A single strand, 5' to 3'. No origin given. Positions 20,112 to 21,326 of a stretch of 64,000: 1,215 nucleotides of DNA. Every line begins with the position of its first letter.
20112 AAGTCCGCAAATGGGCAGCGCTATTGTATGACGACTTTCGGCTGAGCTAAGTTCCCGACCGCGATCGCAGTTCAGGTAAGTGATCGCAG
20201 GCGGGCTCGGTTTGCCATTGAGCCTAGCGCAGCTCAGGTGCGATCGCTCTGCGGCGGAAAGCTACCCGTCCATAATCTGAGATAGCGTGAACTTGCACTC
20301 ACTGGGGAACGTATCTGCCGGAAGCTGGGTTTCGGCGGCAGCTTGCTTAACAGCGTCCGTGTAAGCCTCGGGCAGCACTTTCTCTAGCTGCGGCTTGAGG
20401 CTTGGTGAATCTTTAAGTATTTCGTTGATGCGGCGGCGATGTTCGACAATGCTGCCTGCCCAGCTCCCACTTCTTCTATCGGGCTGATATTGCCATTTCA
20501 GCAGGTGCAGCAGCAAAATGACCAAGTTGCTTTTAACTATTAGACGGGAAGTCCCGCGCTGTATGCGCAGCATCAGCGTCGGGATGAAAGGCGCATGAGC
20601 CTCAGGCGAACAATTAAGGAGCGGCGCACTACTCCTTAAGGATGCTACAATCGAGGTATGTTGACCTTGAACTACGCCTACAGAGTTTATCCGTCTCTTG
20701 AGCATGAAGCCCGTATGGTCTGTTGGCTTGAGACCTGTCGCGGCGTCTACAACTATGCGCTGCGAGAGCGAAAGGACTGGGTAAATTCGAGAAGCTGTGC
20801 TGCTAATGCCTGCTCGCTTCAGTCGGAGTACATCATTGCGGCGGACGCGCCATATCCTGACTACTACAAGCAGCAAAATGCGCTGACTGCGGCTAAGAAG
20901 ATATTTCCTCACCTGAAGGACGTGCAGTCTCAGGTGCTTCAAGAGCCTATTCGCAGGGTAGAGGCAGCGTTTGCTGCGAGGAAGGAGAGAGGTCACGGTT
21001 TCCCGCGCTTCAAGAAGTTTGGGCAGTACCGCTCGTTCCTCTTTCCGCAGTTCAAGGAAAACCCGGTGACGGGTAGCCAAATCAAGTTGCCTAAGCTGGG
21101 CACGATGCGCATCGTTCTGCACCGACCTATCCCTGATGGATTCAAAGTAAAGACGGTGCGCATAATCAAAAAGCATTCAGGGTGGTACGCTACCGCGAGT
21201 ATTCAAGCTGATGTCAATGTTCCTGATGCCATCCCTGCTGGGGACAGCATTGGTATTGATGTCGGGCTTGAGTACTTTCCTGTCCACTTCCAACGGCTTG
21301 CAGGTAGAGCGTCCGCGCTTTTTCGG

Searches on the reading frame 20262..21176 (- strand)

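Call 106: search_protein_families(library=pfam, proteins=[window:20262-21176:-], max_evalue=0.001)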
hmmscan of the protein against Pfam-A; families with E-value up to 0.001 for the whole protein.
window:20262-21176:- (304 aa): 1 family
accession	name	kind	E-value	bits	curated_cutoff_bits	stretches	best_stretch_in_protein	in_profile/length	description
PF01724.21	DUF29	-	1.5e-31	109.9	22.5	1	214-303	45-134/138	Domain of unknown function DUF29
